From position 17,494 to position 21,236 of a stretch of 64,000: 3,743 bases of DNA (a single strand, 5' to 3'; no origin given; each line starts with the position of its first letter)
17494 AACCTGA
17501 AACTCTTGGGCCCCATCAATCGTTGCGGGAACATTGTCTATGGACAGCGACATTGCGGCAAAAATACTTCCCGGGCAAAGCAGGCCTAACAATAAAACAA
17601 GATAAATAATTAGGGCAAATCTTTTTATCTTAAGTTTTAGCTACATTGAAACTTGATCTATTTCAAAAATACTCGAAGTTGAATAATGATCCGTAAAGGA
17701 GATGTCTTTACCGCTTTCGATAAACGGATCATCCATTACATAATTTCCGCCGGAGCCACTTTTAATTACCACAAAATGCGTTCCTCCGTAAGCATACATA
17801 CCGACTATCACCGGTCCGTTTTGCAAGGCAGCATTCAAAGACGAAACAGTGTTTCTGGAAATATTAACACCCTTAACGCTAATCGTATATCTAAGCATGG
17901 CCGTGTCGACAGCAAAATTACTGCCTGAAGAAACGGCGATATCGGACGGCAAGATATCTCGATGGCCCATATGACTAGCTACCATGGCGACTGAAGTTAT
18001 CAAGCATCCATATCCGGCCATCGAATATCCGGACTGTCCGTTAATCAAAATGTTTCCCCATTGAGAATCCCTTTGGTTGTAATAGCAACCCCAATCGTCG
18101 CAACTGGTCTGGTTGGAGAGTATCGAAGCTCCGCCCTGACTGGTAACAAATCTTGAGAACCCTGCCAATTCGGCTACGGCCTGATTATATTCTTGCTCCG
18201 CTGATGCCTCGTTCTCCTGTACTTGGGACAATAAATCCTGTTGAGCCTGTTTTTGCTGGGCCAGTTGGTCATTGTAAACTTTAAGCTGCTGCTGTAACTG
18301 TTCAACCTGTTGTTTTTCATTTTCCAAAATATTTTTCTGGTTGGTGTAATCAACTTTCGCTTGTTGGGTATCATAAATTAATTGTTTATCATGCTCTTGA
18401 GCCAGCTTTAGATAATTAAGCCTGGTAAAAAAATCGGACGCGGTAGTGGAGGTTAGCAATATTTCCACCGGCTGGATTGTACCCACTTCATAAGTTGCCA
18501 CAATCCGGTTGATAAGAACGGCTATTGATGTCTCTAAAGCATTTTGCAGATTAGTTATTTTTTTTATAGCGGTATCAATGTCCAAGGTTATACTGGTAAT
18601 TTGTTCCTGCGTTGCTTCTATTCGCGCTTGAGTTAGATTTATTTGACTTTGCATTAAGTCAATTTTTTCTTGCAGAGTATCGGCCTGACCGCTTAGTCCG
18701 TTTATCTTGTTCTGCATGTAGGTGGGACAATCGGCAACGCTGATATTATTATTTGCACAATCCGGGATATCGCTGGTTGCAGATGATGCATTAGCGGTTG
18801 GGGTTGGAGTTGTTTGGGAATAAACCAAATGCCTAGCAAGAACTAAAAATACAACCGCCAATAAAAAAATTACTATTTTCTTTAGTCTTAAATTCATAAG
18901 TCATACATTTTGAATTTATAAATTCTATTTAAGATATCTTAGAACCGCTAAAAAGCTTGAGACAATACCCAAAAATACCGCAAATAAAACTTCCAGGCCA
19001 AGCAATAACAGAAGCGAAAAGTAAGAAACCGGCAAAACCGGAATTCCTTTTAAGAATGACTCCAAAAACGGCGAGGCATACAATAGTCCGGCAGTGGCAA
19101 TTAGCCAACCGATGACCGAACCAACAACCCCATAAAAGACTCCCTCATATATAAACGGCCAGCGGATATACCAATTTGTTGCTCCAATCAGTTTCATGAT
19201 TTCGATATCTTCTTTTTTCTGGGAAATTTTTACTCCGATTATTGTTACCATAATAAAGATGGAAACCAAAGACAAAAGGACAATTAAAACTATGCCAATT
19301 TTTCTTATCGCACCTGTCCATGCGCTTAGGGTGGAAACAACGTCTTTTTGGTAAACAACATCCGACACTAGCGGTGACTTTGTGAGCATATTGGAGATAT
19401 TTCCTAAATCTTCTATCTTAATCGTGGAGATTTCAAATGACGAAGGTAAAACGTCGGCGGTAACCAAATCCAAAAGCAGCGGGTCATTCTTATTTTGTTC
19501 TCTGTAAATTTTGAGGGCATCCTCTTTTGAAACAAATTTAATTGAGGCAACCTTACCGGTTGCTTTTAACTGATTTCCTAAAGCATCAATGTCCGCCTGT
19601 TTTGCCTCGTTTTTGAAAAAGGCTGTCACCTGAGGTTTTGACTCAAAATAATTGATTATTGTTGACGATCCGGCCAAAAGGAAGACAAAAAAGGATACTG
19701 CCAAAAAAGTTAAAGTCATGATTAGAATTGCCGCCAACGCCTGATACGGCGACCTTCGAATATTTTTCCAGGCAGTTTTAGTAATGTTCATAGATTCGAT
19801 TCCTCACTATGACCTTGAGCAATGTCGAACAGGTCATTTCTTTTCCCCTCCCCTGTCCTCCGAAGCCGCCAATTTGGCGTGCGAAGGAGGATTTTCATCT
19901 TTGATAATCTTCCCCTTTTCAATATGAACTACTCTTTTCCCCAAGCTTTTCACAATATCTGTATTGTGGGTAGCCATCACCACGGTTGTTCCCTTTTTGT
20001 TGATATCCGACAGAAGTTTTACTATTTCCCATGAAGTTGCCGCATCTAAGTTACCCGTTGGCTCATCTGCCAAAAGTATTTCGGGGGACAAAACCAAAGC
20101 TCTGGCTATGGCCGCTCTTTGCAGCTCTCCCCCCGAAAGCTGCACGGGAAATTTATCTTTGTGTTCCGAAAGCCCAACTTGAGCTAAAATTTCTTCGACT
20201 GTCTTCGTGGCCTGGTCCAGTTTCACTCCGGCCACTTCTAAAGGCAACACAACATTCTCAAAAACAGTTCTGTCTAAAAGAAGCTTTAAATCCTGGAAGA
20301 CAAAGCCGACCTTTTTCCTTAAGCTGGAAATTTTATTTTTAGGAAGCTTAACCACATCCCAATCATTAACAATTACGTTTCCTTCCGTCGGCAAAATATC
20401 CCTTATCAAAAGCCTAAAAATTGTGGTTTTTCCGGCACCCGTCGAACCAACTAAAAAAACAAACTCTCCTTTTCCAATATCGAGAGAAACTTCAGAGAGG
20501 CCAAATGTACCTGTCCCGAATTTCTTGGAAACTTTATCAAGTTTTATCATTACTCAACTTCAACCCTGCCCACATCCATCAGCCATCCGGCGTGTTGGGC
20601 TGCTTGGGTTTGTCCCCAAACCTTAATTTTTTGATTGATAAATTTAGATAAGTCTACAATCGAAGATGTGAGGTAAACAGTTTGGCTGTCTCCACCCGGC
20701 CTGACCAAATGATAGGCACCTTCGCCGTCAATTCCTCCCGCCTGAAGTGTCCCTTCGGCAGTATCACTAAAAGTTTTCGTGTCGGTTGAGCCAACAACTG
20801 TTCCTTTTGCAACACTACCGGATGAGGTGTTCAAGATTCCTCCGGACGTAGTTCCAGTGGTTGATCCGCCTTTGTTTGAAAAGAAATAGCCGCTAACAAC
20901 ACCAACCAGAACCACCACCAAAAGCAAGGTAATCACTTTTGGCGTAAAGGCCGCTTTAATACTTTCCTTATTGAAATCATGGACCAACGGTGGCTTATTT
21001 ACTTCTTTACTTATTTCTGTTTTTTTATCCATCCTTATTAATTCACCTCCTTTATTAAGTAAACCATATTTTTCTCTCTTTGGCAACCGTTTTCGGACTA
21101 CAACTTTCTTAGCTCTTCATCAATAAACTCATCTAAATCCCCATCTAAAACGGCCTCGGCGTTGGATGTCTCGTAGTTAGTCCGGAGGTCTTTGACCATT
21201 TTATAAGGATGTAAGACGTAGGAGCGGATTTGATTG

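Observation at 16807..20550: ftsE-ftsX followed by a coiled-coil papain-like peptidase and a PT-rich anchored surface protein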

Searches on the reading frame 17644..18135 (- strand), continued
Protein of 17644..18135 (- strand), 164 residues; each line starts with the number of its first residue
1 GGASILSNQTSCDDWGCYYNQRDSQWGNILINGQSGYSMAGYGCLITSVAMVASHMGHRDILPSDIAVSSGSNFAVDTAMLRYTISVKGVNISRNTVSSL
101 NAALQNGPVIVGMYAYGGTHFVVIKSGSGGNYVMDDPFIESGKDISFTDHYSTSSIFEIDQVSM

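Call 59: search_protein_families(library=phrogs, proteins=[window:17644-18135:-], max_evalue=0.01)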
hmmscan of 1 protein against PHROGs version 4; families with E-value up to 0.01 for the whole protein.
window:17644-18135:- (164 aa): 1 family
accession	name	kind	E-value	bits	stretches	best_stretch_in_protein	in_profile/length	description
phrog_10075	-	unknown function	0.005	15.9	1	18-138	561-680/1205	-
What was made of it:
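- Tried and rejected: PHROGs gave one insignificant hit (call 59).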

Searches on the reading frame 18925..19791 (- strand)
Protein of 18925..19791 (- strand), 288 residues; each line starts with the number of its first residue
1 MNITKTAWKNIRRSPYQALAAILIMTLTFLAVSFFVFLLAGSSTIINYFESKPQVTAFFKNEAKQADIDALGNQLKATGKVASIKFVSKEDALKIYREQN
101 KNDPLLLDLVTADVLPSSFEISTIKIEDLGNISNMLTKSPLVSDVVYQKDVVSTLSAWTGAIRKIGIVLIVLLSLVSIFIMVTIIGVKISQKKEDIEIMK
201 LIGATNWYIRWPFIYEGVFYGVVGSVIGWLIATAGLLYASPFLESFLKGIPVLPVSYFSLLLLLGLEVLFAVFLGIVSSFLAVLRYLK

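Call 3: search_protein_families(library=pfam, proteins=[window:18925-19791:-], max_evalue=0.1)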
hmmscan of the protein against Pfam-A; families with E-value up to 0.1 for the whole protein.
window:18925-19791:- (288 aa): 2 families
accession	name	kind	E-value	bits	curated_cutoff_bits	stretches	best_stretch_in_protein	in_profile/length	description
PF18075.7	FtsX_ECD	-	8.6e-18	65.2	23.5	1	54-145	2-96/96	FtsX extracellular domain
PF02687.27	FtsX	-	3.2e-15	56.7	25.5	1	167-286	1-115/120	FtsX-like permease C-terminal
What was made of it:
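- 18925..19791 (-): ftsX, the membrane subunit (288 aa). It has an extracellular domain (about residues 50-150) and a C-terminal FtsX permease-like four-TM region. Pfam FtsX_ECD 65.2 bits and FtsX 56.7 bits (call 3).
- Checked: ftsX (18925-19791): Pfam FtsX_ECD 65.2 bits and FtsX 56.7 bits, both above cut-off (call 3).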

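Call 4: search_protein_families(library=ncbifam, proteins=[window:18925-19791:-], max_evalue=0.1)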
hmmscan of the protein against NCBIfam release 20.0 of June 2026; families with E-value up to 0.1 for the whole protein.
window:18925-19791:- (288 aa): 8 families
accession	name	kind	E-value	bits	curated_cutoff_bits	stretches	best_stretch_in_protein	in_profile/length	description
NF038347.1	FtsX_Gpos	exception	3.6e-57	194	225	1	4-288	8-296/296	permease-like cell division protein FtsX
TIGR00439.2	FtsX_Gneg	equivalog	4.3e-56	190.3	255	1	4-288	5-292/292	permease-like cell division protein FtsX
NF038346.1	FtsX_actino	exception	2.6e-35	122.3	250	1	3-288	4-307/308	permease-like cell division protein FtsX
TIGR02212.1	lolCE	equivalog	5.4e-09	35.5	362.45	1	154-242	254-345/411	lipoprotein-releasing ABC transporter permease subunit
NF008357.0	PRK11146.1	exception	1.2e-08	34.3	439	1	161-233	267-339/414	lipoprotein-releasing ABC transporter permease subunit LolE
TIGR02213.1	lolE_release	exception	1.6e-08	33.8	540.35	1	161-237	264-340/411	lipoprotein-releasing ABC transporter permease subunit LolE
NF008076.0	PRK10814.1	exception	0.001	18.2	473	1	168-278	269-372/399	lipoprotein-releasing ABC transporter permease subunit LolC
TIGR03434.1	ADOP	subfamily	0.0029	15.8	622.3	1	171-279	273-387/803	ADOP family duplicated permease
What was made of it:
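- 18925..19791 (-): NCBIfam FtsX_Gpos 194 bits and FtsX_Gneg 190 bits, both below their cut-offs (call 4).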

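Call 70: search_solved_structures(query=window:18925-19791:-, max_evalue=0.001, show_alignments=2)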
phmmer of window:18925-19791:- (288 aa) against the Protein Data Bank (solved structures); distinct sequences matched with E-value up to 0.001: 10.
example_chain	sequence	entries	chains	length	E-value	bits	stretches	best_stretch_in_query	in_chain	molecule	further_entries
8tzj_C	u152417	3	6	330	1.1e-17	67.5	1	13-288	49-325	Cell division protein FtsX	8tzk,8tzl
8i6o_A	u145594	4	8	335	3e-16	62.8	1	14-288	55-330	Cell division protein FtsX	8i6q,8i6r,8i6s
8ymc_C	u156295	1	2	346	8.9e-16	61.2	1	9-287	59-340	Cell division protein FtsX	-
8hd0_C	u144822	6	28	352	9.4e-16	61.1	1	9-287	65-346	Cell division protein FtsX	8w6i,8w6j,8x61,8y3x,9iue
8idb_C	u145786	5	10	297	3.6e-15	59.2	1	13-286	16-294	Cell division protein FtsX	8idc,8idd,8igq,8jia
9o9x_C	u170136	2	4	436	2.1e-06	30.5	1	124-238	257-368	ABC transporter permease YtrF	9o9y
7mdx_B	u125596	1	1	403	2.8e-05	26.8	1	121-249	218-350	Lipoprotein-releasing system transmembrane protein LolE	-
7arh_E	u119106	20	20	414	2.9e-05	26.7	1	121-249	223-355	Lipoprotein-releasing system transmembrane protein LolE | Lipoprotein transporter subunit LolE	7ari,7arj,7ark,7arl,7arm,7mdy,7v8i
5xu1_M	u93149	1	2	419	0.00012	24.8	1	176-275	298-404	ABC transporter permeae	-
9rli_E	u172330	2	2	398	0.0002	24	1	162-249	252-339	Lipoprotein-releasing system transmembrane protein LolE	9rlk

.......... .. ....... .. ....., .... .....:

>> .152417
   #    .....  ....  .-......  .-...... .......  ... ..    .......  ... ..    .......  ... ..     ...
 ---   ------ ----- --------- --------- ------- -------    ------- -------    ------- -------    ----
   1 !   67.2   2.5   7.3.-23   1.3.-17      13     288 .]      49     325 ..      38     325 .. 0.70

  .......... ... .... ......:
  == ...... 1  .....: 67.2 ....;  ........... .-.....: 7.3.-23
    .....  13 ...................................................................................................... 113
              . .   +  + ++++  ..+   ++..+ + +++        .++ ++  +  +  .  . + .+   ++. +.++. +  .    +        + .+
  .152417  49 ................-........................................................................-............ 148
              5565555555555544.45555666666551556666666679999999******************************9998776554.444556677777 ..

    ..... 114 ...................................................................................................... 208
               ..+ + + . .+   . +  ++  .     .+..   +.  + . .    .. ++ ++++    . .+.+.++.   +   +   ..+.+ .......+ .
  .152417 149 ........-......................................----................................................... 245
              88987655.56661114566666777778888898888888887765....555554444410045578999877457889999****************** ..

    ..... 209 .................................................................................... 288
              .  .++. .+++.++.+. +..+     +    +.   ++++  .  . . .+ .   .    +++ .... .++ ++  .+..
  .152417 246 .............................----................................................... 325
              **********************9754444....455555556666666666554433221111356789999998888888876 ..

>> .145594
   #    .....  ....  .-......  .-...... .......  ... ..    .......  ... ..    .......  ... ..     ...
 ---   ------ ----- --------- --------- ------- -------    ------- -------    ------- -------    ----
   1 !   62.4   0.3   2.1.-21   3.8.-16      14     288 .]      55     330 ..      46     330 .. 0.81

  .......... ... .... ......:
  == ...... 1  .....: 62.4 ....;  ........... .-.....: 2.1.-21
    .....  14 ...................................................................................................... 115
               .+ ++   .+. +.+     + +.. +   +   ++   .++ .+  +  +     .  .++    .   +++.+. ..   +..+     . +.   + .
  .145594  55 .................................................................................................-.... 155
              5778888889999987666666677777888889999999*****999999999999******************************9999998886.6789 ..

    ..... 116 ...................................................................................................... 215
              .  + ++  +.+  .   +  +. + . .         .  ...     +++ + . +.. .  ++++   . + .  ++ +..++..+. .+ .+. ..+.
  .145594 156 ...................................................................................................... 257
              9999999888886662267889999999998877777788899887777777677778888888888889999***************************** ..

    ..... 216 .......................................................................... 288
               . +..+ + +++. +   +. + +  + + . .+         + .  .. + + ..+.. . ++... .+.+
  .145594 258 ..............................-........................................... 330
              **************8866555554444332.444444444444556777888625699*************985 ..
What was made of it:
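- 18925..19791 (-): Full-length alignment to solved FtsX chains (call 70).
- Checked: It aligns over its full length with solved FtsX chains of V. cholerae, P. aeruginosa, E. coli and M. tuberculosis, E 1e-17 to 4e-15 (call 70).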

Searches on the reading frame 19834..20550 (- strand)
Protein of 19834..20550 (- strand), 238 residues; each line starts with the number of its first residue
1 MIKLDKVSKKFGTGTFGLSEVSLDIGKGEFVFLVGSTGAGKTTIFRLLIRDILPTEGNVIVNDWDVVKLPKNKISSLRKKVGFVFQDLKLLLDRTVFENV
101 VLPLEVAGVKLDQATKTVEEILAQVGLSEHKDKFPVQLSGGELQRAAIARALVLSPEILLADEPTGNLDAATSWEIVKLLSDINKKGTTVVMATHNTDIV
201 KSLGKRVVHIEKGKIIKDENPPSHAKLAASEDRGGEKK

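Call 3: search_protein_families(library=pfam, proteins=[window:19834-20550:-], max_evalue=0.1)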
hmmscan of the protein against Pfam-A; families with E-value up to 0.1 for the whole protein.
window:19834-20550:- (238 aa): 19 families
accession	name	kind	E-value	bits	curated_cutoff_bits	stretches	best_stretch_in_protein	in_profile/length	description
PF00005.33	ABC_tran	-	1.8e-33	116.5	25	1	18-165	1-136/137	ABC transporter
PF13304.12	AAA_21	-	2.2e-05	25.1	27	1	137-198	237-301/304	AAA domain, putative AbiEii toxin, Type IV TA system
PF06414.18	Zeta_toxin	-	8.9e-05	22.5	22.3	1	30-68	18-55/199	Zeta toxin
PF25199.1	nSTAND_NTPase5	-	0.00031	21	34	1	26-84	39-100/145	Novel STAND NTPase 5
PF20720.3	nSTAND3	-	0.00034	20.8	27.2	1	29-79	18-59/155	Novel STAND NTPase 3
PF13401.12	AAA_22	-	0.00074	20.3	27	1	29-193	6-121/130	AAA domain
PF01935.23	DUF87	-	0.00078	20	23.2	1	33-65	28-61/220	Helicase HerA, central domain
PF13191.12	AAA_16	-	0.0014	19.6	32.6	1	26-74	22-64/167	AAA ATPase domain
PF00270.35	DEAD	-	0.0029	17.8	26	1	25-174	11-71/167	DEAD/DEAH box helicase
PF02463.25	SMC_N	-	0.0049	16.8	40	0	115-210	120-211/220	RecF/RecN/SMC N terminal domain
PF05970.20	PIF1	-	0.006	16.6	25.9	1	26-60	20-54/223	PIF1-like helicase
PF00931.28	NB-ARC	-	0.007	16.1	23.5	1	28-206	18-147/248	NB-ARC domain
PF02367.23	TsaE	-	0.011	16.2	26.6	1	25-52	18-45/128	Threonylcarbamoyl adenosine biosynthesis protein TsaE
PF10412.15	TrwB_AAD_bind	-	0.016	14.6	20.5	1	31-63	18-50/387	Type IV secretion-system coupling protein DNA-binding domain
PF02492.25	cobW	-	0.017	15.1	20.7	1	31-72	3-45/180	CobW/HypB/UreG, nucleotide-binding domain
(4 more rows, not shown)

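Call 4: search_protein_families(library=ncbifam, proteins=[window:19834-20550:-], max_evalue=0.1)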
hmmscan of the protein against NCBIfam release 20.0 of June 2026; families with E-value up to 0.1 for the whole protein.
window:19834-20550:- (238 aa): 205 families (the best 25 are shown)
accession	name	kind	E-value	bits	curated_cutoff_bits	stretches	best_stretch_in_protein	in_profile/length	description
TIGR02673.1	FtsE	equivalog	1.1e-78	263.8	264.85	1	1-214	1-214/214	cell division ATP-binding protein FtsE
TIGR02314.1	ABC_MetN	equivalog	2.9e-56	191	499.7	1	1-219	1-223/343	methionine ABC transporter ATP-binding protein MetN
TIGR02211.1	LolD_lipo_ex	equivalog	3.3e-53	180.5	307.75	1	2-216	2-220/221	lipoprotein-releasing ABC transporter ATP-binding protein LolD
NF007027.0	PRK09493.1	equivalog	1.6e-51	175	379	1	1-226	1-225/240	glutamine ABC transporter ATP-binding protein GlnQ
NF038007.1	ABC_ATP_DarD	equivalog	3.2e-50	170.6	375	1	1-215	1-218/218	darobactin export ABC transporter ATP-binding protein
TIGR02315.1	ABC_phnC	equivalog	4.2e-50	170.4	266.1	1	1-221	1-230/243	phosphonate ABC transporter ATP-binding protein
TIGR03608.1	L_ocin_972_ABC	subfamily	7.9e-49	165.9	254.85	1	5-208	2-204/206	putative bacteriocin export ABC transporter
TIGR02982.1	heterocyst_DevA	subfamily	2.6e-48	164.5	295.8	1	2-215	2-219/220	ABC exporter ATP-binding subunit, DevA family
NF008338.0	PRK11124.1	equivalog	6e-48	163.4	369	1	2-219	3-223/242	arginine ABC transporter ATP-binding protein ArtP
TIGR04521.1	ECF_ATPase_2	equivalog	8.4e-48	162.8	330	1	4-222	3-230/279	energy-coupling factor transporter ATPase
NF040933.2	ABC_arch_GlcV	equivalog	7.2e-46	156.7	450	1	2-219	3-224/357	glucose ABC transporter ATP-binding protein GlcV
TIGR03265.1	PhnT2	equivalog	1e-45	156.5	457.7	1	2-220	5-218/353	putative 2-aminoethylphosphonate ABC transporter ATP-binding protein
NF008639.0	PRK11629.1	equivalog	3.4e-45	154.3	360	1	3-215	8-224/234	lipoprotein-releasing ABC transporter ATP-binding protein LolD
TIGR01186.1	proV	subfamily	8.6e-45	153.4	326.6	1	14-217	5-210/363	betaine/proline/choline family ABC transporter ATP-binding protein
TIGR04520.1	ECF_ATPase_1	equivalog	1e-44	153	315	1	2-222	1-221/269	energy-coupling factor transporter ATPase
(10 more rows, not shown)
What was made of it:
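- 19834..20550 (-): ftsE, the ABC ATPase of the FtsEX complex (238 aa). Pfam ABC_tran 116.5 bits (calls 3, 4).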

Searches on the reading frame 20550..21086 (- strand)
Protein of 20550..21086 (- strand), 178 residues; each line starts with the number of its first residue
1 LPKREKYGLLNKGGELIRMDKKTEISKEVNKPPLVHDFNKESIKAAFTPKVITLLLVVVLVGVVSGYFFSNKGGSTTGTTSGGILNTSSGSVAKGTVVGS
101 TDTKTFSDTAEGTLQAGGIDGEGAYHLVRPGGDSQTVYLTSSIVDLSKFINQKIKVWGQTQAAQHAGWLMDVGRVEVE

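Call 3: search_protein_families(library=pfam, proteins=[window:20550-21086:-], max_evalue=0.1)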
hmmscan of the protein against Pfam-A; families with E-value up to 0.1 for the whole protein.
window:20550-21086:- (178 aa): 2 families
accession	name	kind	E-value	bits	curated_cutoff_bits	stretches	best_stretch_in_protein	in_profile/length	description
PF06480.20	FtsH_ext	-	0.0016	19.1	25.5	1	51-151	2-85/103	FtsH Extracellular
PF25725.1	crAss_CARG1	-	0.053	14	27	1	81-162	3-82/133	Crassvirus cargo protein 1 domain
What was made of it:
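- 20550..21032 (-): Small bitopic membrane protein. It is 160 aa from the ATG at 21032; the longest ORF runs to 21086. It has a short cytoplasmic N-terminus, one TM helix, a Gly/Ser/Thr linker and a highly conserved ~85-aa extracellular domain. It is a candidate accessory component of the module. The only Pfam hit is a weak FtsH_ext match, 19.1 bits against a cut-off of 25.5 (call 3).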

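Call 4: search_protein_families(library=ncbifam, proteins=[window:20550-21086:-], max_evalue=0.1)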
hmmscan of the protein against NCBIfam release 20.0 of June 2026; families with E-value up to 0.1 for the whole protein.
window:20550-21086:- (178 aa): 1 family
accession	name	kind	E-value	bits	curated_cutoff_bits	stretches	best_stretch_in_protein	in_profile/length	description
NF042931.1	SAG1386_EF1546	equivalog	0.041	13.9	80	1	46-103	25-85/158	SAG1386/EF1546 family surface-associated protein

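Call 66: find_homologous_proteins(query=window:20553-21032:-, max_evalue=0.001)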
Query seq(160 aa) (160 aa): 2909 proteins with E <= 0.001 among 3057 candidates; the best 120 are listed.
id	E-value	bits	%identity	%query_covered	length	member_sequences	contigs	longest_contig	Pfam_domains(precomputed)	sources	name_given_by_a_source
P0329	3.5e-97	340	100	100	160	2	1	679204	-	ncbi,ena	-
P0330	2.3e-71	256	72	100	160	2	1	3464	-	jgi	-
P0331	6.5e-71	255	73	100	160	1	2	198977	-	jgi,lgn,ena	jgi:hypothetical protein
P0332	2.6e-68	247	71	99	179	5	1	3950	-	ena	-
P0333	2.7e-68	247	75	99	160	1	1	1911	-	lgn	-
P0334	6.8e-68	245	75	99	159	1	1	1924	-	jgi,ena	-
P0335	1.1e-67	245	75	99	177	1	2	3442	-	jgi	jgi:hypothetical protein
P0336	1.5e-66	241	69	99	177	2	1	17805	-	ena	-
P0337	5.6e-66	239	69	99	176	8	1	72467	-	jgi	jgi:hypothetical protein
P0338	1.0e-65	238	78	92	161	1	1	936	-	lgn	-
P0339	4.9e-65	236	65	99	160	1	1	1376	-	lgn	-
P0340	1.3e-64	235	71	99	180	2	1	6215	-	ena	-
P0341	1.6e-64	234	69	99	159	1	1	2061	-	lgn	-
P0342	2.3e-64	234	69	99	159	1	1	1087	-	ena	-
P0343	5.0e-64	233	68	99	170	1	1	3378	-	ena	-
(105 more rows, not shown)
